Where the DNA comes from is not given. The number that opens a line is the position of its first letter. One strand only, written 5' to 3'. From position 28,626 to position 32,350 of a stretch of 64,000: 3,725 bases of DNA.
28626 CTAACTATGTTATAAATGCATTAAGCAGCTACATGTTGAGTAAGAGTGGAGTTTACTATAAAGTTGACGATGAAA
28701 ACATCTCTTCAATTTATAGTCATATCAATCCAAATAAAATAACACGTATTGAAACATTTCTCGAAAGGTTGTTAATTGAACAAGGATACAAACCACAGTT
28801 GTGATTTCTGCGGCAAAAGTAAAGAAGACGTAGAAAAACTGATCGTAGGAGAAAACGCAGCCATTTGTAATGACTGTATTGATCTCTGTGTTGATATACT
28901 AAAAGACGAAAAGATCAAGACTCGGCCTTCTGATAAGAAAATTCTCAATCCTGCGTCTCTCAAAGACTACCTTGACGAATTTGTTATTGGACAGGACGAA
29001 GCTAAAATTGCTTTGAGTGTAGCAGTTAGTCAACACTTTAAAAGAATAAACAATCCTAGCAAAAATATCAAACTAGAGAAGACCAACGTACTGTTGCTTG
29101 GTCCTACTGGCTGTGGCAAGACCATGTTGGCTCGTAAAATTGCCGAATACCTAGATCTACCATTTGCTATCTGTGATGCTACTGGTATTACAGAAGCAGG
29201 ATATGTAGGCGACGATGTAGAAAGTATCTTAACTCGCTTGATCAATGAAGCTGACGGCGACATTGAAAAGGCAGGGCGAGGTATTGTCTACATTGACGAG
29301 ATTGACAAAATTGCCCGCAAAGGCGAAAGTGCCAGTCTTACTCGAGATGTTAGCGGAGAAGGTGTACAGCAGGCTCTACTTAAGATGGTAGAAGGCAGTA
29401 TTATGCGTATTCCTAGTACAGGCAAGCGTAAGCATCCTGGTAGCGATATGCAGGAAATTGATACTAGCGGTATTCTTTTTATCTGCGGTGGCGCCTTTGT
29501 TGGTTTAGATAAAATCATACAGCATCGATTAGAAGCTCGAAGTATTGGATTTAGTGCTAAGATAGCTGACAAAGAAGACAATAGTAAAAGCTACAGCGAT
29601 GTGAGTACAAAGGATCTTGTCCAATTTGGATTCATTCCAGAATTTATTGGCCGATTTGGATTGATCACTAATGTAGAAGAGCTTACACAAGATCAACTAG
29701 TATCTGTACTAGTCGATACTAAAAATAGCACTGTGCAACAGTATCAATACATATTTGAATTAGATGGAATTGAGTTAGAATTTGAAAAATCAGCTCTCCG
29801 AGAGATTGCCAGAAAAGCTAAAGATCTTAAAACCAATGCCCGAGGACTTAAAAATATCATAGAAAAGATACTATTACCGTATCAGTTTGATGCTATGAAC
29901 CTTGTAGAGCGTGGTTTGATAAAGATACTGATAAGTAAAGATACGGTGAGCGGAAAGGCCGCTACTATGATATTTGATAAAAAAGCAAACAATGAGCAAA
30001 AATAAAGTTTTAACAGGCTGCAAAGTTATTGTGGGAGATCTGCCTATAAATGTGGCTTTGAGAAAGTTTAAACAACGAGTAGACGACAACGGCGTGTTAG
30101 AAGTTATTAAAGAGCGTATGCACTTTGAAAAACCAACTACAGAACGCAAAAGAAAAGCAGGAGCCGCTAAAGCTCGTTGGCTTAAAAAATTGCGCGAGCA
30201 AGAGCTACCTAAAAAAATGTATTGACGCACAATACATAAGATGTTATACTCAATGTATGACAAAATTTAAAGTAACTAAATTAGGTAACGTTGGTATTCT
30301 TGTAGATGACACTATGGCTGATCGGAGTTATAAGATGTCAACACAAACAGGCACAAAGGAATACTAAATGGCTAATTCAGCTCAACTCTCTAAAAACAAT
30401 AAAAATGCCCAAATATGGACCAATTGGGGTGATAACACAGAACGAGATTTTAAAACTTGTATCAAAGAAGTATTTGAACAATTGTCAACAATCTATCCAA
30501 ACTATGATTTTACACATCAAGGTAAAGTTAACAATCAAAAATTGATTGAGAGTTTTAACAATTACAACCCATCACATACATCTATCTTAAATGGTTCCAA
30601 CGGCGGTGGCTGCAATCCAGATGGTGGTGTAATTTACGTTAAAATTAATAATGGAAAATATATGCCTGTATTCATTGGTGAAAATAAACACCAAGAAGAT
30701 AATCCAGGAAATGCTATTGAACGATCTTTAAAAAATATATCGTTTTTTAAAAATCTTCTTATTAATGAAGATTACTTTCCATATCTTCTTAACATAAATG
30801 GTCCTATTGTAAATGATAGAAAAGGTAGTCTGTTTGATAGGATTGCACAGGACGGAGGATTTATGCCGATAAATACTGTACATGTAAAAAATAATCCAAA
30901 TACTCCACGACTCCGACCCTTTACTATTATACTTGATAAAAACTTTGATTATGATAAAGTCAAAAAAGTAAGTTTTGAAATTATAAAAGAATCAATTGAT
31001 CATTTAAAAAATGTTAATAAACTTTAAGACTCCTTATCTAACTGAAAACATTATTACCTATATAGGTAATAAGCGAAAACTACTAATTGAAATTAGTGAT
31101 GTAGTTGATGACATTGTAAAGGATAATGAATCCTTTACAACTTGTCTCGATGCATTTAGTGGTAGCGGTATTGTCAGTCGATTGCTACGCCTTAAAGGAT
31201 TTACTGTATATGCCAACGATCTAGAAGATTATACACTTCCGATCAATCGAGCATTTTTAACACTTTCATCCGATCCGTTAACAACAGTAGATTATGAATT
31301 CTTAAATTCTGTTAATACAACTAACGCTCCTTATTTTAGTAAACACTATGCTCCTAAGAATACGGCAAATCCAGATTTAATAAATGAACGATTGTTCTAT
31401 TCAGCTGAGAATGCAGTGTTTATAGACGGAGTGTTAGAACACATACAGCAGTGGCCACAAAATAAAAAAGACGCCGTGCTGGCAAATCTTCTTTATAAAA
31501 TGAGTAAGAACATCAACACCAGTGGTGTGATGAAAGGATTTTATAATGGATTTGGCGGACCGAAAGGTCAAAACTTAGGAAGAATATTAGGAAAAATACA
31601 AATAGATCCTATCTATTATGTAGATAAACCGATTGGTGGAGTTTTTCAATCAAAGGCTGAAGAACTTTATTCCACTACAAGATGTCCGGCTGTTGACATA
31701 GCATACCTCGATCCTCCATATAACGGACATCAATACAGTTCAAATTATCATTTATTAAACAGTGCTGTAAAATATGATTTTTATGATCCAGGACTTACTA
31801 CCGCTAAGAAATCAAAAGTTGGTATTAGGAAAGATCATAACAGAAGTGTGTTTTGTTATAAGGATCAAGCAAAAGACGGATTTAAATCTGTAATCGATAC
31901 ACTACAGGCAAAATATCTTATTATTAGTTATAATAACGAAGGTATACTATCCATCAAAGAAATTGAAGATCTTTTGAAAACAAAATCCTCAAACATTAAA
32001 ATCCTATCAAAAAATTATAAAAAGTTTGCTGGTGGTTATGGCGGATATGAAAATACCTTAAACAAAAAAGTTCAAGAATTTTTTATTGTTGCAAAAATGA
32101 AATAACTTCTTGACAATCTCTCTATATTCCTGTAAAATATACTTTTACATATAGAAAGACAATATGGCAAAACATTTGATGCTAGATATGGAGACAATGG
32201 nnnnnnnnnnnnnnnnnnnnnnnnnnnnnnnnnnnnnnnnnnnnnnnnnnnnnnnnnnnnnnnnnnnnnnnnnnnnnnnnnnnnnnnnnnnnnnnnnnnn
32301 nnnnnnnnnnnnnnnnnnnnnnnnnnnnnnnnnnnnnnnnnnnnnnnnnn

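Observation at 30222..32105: EcoRI-family restriction endonuclease with cognate Dam-like m6A methyltransferase, downstream of ribosomal protein bS21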

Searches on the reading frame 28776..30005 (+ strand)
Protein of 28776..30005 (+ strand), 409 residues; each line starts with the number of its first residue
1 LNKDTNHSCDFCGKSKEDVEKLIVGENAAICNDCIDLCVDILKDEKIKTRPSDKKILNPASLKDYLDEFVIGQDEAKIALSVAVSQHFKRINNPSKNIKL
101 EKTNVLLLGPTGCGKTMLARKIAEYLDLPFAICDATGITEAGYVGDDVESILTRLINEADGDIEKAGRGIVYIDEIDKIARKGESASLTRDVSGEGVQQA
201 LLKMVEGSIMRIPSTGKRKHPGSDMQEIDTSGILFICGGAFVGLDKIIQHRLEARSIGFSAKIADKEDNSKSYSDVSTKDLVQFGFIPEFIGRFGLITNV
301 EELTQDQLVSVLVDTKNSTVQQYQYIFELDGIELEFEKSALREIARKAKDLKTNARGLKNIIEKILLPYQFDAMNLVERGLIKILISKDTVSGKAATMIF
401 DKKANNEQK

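Call 3: search_protein_families(library=pfam, proteins=[window:28776-30005:+], max_evalue=0.01)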
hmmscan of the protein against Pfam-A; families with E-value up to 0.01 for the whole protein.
window:28776-30005:+ (409 aa): 17 families
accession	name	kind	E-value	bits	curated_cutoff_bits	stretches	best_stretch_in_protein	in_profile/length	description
PF07724.20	AAA_2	-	3.4e-30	105.7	27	1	102-294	3-163/166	AAA domain (Cdc48 subfamily)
PF00004.35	AAA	-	3.9e-15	56.9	21.2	1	105-208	1-95/131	ATPase family associated with various cellular activities (AAA)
PF06689.19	zf-C4_ClpX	-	1.7e-14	53.8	27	1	8-43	2-38/39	ClpX C4-type zinc finger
PF00493.29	MCM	-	4.5e-07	29.7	23.3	1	52-184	10-138/224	MCM P-loop domain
PF00158.32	Sigma54_activat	-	1.3e-06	28.7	20.2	1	85-182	5-108/168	Sigma-54 interaction domain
PF07728.20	AAA_5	-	2.6e-06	27.9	22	1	104-180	1-79/139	AAA domain (dynein-related subfamily)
PF01078.27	Mg_chelatase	-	4.3e-06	26.7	20.3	1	103-125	23-45/207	Magnesium chelatase, subunit ChlI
PF10431.15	ClpB_D2-small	-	6.4e-06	26.6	21.9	1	318-368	13-62/81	C-terminal, D2-small domain, of ClpB protein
PF05496.18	RuvB_N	-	1.1e-05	25.7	27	1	65-184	5-101/159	Holliday junction DNA helicase RuvB P-loop domain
PF13401.12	AAA_22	-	0.00031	21.5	27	1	102-141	5-47/130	AAA domain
PF14532.12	Sigma54_activ_2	-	0.00033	21.3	25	1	83-126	2-45/138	Sigma-54 interaction domain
PF13173.12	AAA_14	-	0.00063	20.2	27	1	104-181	4-76/129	AAA domain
PF05729.18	NACHT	-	0.002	18.4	26.7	1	105-124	3-22/167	NACHT domain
PF04851.21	ResIII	-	0.0023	18.3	22.5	0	91-126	12-47/164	Type III restriction enzyme, res subunit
PF20720.3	nSTAND3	-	0.0026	17.9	27.2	1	101-137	15-53/155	Novel STAND NTPase 3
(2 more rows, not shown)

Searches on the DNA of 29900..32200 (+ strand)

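Call 7: search_dna_similar(query=window:29900-32200:+, collection=phages, mode=distant)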
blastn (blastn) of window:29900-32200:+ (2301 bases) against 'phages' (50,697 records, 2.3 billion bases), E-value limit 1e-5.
No match.

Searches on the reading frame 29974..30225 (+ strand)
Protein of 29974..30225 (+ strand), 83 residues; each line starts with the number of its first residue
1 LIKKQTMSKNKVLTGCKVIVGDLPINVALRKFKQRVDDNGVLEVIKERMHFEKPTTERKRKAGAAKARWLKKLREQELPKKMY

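Call 3: search_protein_families(library=pfam, proteins=[window:29974-30225:+], max_evalue=0.01)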
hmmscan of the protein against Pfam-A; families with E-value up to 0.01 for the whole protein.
window:29974-30225:+ (83 aa): 1 family
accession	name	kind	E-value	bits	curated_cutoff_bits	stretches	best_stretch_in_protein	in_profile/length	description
PF01165.25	Ribosomal_S21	-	7e-13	48.5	27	1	18-68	2-53/55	Ribosomal protein S21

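Call 4: search_protein_families(library=ncbifam, proteins=[window:29974-30225:+], max_evalue=0.01)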
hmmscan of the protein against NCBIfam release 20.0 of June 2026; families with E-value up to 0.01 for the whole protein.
window:29974-30225:+ (83 aa): 1 family
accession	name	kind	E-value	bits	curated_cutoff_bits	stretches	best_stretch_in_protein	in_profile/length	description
TIGR00030.1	S21p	equivalog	1.2e-13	50.6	28.95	1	24-71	10-57/58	30S ribosomal protein S21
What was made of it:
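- Checked: bS21 lies upstream (29992/29974-30225; PF01165 7e-13, TIGR00030 1e-13; calls 3, 4).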
